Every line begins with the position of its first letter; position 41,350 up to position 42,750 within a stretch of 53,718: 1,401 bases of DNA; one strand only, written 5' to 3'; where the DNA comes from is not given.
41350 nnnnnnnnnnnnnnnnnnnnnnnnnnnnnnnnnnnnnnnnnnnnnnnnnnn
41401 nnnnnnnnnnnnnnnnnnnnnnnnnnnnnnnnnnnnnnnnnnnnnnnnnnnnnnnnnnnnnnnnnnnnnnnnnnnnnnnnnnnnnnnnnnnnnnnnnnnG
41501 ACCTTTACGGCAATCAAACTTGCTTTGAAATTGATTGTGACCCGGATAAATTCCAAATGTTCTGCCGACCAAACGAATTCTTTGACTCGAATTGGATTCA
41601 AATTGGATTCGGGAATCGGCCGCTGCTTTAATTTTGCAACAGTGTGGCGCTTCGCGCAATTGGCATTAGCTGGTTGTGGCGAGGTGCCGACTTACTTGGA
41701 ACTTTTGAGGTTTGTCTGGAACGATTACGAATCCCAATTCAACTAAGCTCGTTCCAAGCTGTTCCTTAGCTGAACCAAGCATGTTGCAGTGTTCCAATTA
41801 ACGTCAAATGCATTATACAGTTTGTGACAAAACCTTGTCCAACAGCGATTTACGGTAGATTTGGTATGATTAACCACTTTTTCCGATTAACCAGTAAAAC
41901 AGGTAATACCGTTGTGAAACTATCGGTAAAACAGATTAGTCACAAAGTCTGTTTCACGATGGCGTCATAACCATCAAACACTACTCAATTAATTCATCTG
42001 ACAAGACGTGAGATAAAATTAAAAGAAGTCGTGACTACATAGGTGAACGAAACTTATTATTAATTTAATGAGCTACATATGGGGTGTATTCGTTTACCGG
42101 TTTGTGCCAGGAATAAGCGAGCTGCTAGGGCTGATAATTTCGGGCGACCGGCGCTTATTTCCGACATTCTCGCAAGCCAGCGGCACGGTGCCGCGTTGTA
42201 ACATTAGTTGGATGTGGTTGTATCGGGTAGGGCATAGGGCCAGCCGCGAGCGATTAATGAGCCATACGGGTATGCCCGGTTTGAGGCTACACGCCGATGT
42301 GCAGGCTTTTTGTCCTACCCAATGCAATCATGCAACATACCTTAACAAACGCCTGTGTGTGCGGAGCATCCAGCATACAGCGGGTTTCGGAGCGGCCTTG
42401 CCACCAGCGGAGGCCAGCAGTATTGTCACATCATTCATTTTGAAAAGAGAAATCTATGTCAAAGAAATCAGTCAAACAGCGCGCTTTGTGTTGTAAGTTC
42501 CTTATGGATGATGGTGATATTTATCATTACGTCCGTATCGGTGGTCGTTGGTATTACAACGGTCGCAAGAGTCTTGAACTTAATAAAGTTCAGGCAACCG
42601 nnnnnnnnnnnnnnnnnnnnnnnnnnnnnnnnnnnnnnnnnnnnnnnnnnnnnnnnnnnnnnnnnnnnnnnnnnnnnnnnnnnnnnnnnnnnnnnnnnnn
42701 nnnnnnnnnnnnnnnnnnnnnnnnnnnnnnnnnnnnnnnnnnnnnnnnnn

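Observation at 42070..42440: G+C-rich structured island between early gene clusters: candidate ncRNA or riboregulatory leader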

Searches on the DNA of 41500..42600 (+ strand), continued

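Call 20: get_annotated_region(hit=H32, flank=1500)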
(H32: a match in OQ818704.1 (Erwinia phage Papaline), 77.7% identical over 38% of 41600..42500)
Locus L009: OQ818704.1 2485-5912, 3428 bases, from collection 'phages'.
description: Erwinia phage Papaline, complete genome.
organism: Erwinia phage Papaline (NCBI taxid 3056492)
taxonomy: Viruses; Duplodnaviria; Heunggongvirae; Uroviricota; Caudoviricetes; Chaseviridae; Cleopatravirinae; Loessnervirus; Loessnervirus Y2
host: Erwinia amylovora; source: -; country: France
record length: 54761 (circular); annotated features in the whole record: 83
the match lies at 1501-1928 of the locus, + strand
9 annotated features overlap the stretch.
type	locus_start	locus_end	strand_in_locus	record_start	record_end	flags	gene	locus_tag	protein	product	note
CDS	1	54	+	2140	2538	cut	-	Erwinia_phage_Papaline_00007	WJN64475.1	L-alanyl-D-glutamate peptidase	L-alanyl-D-glutamate peptidase [Pantoea phage vB_PagM_SSEM1]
CDS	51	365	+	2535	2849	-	-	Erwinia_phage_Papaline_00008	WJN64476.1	hypothetical protein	-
CDS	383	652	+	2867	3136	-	-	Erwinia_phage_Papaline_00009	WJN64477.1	hypothetical protein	-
CDS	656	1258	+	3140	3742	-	-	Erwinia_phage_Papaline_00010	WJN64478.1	putative antirestriction protein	putative antirestriction protein [Pantoea phage vB_PagM_SSEM1]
CDS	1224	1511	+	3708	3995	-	-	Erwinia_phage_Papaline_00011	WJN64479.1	hypothetical protein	-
CDS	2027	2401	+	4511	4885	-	-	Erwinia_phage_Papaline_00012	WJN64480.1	hypothetical protein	-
CDS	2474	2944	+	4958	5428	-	-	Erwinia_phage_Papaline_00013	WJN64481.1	hypothetical protein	-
CDS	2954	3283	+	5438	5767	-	-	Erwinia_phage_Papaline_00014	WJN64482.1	hypothetical protein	-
CDS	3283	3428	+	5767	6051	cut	-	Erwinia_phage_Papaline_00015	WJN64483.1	hypothetical protein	-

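Call 78: build_rna_model(alignment_id=A1, structure=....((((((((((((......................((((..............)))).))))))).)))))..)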
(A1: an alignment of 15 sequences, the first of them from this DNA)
Model R1 built from alignment A1 (15 sequences, 76 columns); structure: as given.
model positions 65; base pairs 16; branch points 0; effective number of sequences 7.62; information 0.862 bits per position. Calibrated on 0.2 Mb of random sequence (short: E-values are rough).
structure used (alignment columns):
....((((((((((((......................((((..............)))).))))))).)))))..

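Call 79: search_with_rna_model(model_id=R1, sources=[window, L001, L002, L003, L004, L005, L006, L007, L008, L009, L010, L011, L012, L013, L015, L022, L023, L024, L025, L026, L029, L031, L032, L033, L034, L035, L036, L037], max_evalue=1, make_alignment=true)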
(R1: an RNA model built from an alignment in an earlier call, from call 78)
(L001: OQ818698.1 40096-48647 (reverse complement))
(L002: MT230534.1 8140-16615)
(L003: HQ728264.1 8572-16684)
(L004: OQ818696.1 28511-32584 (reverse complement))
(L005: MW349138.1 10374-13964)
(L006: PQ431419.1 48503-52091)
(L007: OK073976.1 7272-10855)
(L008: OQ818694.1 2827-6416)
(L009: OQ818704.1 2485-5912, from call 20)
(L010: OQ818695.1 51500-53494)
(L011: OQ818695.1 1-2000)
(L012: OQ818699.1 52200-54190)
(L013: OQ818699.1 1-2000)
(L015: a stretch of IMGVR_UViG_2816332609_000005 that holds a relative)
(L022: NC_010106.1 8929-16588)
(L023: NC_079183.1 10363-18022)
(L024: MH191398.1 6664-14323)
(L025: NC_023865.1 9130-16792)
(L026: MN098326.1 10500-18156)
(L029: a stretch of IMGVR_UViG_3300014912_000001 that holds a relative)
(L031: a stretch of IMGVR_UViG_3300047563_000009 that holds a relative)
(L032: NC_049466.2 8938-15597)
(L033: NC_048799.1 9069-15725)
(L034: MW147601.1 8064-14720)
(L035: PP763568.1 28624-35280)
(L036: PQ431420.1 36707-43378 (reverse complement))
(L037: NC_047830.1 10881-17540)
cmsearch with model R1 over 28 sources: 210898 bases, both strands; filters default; matches with E-value up to 1: 22.
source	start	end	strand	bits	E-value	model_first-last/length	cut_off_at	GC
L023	2251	2316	+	79.4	9.8e-21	1-65/65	no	0.38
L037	1779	1844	+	79.4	9.8e-21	1-65/65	no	0.38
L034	1953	2018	+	79.2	1.1e-20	1-65/65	no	0.38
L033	1932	1997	+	78.6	1.7e-20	1-65/65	no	0.39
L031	481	545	+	74.9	2.2e-19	1-65/65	no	0.37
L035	1931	1999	+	71.9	1.8e-18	1-65/65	no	0.43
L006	1782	1843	+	64.3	3.8e-16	1-65/65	no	0.4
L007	1782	1843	+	64.3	3.8e-16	1-65/65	no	0.4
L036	1597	1658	+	64.3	3.8e-16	1-65/65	no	0.4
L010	1885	1944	+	63.7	5.7e-16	1-65/65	no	0.45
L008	1782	1843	+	63.3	7.4e-16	1-65/65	no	0.4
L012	1880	1940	+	63.2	8e-16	1-65/65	no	0.44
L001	4234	4294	+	63.2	8.1e-16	1-65/65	no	0.44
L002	4158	4218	+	63.2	8.1e-16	1-65/65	no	0.44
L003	3772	3832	+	63.2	8.1e-16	1-65/65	no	0.44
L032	1828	1893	+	62.7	1.1e-15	1-65/65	no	0.39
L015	2605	2670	+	62.2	1.6e-15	1-65/65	no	0.27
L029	2060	2125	+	61.8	2.2e-15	1-65/65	no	0.5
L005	1782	1845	+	60.8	4.2e-15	1-65/65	no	0.42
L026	2485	2558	+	52.1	1.8e-12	1-65/65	no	0.39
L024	1891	1966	+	26.2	0.00014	1-65/65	no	0.47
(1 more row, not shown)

Alignment A2: 22 matches aligned to the model, 89 columns, each read 5' to 3' on its own strand. Consensus structure (alignment columns), stored with it:
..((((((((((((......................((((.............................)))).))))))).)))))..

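Call 83: build_rna_model(alignment_id=A3, structure=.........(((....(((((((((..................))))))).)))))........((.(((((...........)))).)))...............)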
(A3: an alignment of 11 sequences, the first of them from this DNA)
Model R2 built from alignment A3 (11 sequences, 106 columns); structure: as given.
model positions 91; base pairs 19; branch points 1; effective number of sequences 3.33; information 0.627 bits per position. Calibrated on 0.2 Mb of random sequence (short: E-values are rough).
structure used (alignment columns):
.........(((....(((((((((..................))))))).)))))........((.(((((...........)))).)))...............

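Call 84: search_with_rna_model(model_id=R2, sources=[window, L001, L002, L003, L004, L005, L006, L007, L008, L009, L011, L013, L015, L022, L023, L024, L025, L026, L029, L031, L032, L033, L034, L035, L036, L037], max_evalue=1, make_alignment=true)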
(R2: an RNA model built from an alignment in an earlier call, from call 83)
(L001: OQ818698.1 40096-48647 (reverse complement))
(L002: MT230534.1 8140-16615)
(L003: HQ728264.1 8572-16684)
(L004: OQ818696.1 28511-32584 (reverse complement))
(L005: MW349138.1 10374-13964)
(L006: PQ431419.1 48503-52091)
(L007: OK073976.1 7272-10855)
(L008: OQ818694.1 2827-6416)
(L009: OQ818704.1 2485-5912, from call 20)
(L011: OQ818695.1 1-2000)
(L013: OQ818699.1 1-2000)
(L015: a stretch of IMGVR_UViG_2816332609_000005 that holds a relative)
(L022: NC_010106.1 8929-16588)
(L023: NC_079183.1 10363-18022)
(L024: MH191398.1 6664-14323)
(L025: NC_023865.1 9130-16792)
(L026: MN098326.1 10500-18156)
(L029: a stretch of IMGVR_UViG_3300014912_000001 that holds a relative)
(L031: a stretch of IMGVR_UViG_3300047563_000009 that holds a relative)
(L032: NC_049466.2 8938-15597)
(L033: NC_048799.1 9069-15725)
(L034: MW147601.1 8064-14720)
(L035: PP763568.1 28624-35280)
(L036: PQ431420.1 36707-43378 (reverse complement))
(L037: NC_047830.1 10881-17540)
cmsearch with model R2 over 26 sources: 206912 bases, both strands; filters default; matches with E-value up to 1: 18.
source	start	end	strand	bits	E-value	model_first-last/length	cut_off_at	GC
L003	4031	4120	+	102.1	3.3e-22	1-91/91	no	0.57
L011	169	258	+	101.3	5.3e-22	1-91/91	no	0.58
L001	4470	4559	+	99.6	1.4e-21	1-91/91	no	0.59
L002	4394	4483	+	98.1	3.2e-21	1-91/91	no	0.57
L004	2493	2582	+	94.1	3e-20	1-91/91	no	0.58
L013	146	235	+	94.1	3e-20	1-91/91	no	0.58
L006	2021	2111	+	93.6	4.1e-20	1-91/91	no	0.56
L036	1837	1927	+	93.4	4.4e-20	1-91/91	no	0.57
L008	2022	2112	+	93.3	4.7e-20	1-91/91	no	0.56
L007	2021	2111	+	93.3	4.7e-20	1-91/91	no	0.56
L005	2023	2113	+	93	5.8e-20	1-91/91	no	0.55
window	42342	42433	+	80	8.3e-17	1-91/91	no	0.58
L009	2517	2614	+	72.4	6e-15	1-91/91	no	0.62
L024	2219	2310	+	68.7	4.9e-14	1-91/91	no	0.55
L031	799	890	+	64.9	4.1e-13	1-91/91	no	0.57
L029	2517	2604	+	61.1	3.5e-12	1-91/91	no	0.59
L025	2259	2358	+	55.7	7.2e-11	1-91/91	no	0.57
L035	2261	2352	+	30.8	8.8e-05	1-91/91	no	0.51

Alignment A4: 18 matches aligned to the model, 108 columns, each read 5' to 3' on its own strand. Consensus structure (alignment columns), stored with it:
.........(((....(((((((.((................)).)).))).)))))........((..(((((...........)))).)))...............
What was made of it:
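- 42346..42433 (+): Arm C. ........; hairpin C1 (42351-42385, loop GGAGCAUCCA); linker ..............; hairpin C2 (42394-42415); tail with GUCACA (42425-42430). Model R2 scores window 42342-42433 at 80 bits and hits 18 loci, plus strand only (call 84).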

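Call 102: search_with_rna_model(model_id=R1, sources=[L044, L045, L046, L038, L039, L040, L041, L042, L043], max_evalue=1)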
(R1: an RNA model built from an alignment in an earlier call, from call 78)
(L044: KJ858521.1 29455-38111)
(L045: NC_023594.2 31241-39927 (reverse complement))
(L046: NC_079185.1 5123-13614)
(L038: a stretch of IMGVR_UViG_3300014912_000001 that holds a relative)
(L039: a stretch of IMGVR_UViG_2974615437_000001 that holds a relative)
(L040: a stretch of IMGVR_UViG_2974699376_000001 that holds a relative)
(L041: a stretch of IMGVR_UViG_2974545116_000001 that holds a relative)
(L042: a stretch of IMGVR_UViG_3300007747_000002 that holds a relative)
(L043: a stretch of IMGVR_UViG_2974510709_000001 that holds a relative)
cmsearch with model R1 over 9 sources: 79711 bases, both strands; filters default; matches with E-value up to 1: 6.
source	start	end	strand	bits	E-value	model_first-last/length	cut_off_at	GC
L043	13273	13338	-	79.4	3.7e-21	1-65/65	no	0.38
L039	4667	4732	+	79.4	3.7e-21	1-65/65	no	0.38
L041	3023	3088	+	78.6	6.3e-21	1-65/65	no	0.39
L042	553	618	-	78.4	7e-21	1-65/65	no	0.39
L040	10765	10830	+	62.7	4.3e-16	1-65/65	no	0.39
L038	9508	9573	-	61.8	8.3e-16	1-65/65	no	0.5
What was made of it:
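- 42099..42178 (+): Arm A. Outer helix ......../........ (42099-42106 / 42171-42178). P1 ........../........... (42110-42119 / 42152-42162). Near-invariant junction strand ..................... (42120-42140), which contains a 4-bp mini-hairpin AGCU/GGCU. P2 hairpin CGG-GCGA-CCG (42141-42150). It gives one plus-strand hit in each of 28 loci (calls 79, 102).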

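Call 103: search_with_rna_model(model_id=R2, sources=[L044, L045, L046, L038, L039, L040, L041, L042, L043], max_evalue=1)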
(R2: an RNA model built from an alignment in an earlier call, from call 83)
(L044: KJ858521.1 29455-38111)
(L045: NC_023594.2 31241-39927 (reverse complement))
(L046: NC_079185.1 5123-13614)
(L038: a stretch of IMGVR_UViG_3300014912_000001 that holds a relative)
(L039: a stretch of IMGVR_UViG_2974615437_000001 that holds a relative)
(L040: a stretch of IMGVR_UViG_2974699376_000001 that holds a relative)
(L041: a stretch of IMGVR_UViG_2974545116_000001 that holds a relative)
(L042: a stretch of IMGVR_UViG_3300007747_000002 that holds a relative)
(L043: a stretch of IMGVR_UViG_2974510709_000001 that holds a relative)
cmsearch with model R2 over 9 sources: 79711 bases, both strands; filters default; matches with E-value up to 1: 3.
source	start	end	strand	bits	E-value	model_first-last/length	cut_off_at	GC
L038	9029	9116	-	61.1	1.3e-12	1-91/91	no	0.59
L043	12932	13024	-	17.8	0.052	1-91/91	no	0.56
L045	993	1026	+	12.9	0.85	1-91/91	no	0.41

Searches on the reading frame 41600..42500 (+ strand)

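Call 87: search_protein_families(library=pfam, proteins=[L004:2025-2426:+, L009:2027-2398:+], max_evalue=0.1)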
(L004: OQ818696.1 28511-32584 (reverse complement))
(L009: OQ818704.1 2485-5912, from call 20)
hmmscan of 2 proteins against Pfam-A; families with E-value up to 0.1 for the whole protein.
L004:2025-2426:+ (134 aa): 0 families

L009:2027-2398:+ (124 aa): 1 family
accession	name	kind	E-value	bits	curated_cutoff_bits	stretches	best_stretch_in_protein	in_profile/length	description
PF00684.25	DnaJ_CXXCXGXG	-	0.034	14.9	32.7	0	63-100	14-52/65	DnaJ central domain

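Call 89: search_protein_families(library=phrogs, proteins=[L004:2025-2426:+, L009:2027-2398:+], max_evalue=0.01)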
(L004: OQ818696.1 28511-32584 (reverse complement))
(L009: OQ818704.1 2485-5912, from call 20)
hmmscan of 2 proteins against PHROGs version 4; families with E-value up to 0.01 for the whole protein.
L004:2025-2426:+ (134 aa): 4 families
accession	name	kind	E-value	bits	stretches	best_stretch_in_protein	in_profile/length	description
phrog_2340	-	DNA, RNA and nucleotide metabolism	1.4e-11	45.8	1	17-79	99-164/171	endonuclease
phrog_11793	-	unknown function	2.2e-09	37.9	1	38-77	18-59/65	-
phrog_1588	-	unknown function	0.0007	20.4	1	19-75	15-83/132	-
phrog_8048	-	DNA, RNA and nucleotide metabolism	0.004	17.4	1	24-78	160-229/273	HNH endonuclease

L009:2027-2398:+ (124 aa): 2 families
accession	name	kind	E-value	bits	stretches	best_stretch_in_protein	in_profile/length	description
phrog_2340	-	DNA, RNA and nucleotide metabolism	6.9e-21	76.1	1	36-105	96-165/171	endonuclease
phrog_11793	-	unknown function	7.1e-11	42.7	1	49-100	5-57/65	-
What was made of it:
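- That cassette holds a variant arm A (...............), a 124-134-aa endonuclease ORF (phrog_2340; call 89) and its own base for arm B. The same cassette type occurs in Erwinia and E. coli phages.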

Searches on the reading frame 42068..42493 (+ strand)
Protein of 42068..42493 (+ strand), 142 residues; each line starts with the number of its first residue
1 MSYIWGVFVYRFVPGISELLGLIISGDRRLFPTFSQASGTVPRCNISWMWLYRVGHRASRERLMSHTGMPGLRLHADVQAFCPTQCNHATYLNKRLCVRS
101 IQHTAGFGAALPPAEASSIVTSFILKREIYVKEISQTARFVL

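Call 87: search_protein_families(library=pfam, proteins=[window:42068-42493:+], max_evalue=0.1)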
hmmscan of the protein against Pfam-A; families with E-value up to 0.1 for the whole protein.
window:42068-42493:+ (142 aa): 0 families

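Call 88: find_homologous_proteins(query=window:42068-42493:+, max_evalue=0.001)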
Query window:42068-42493:+ (142 aa): 1 proteins with E <= 0.001 among 31 candidates.
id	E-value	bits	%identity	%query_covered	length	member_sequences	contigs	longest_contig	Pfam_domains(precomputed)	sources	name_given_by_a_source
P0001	1.4e-91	322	100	100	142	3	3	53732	-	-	-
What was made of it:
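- On Protein-coding gene: Only a self-match among 5.8 billion proteins (call 88).
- There is no homologue among 5.8 billion proteins (call 88) and no Pfam hit (call 87).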
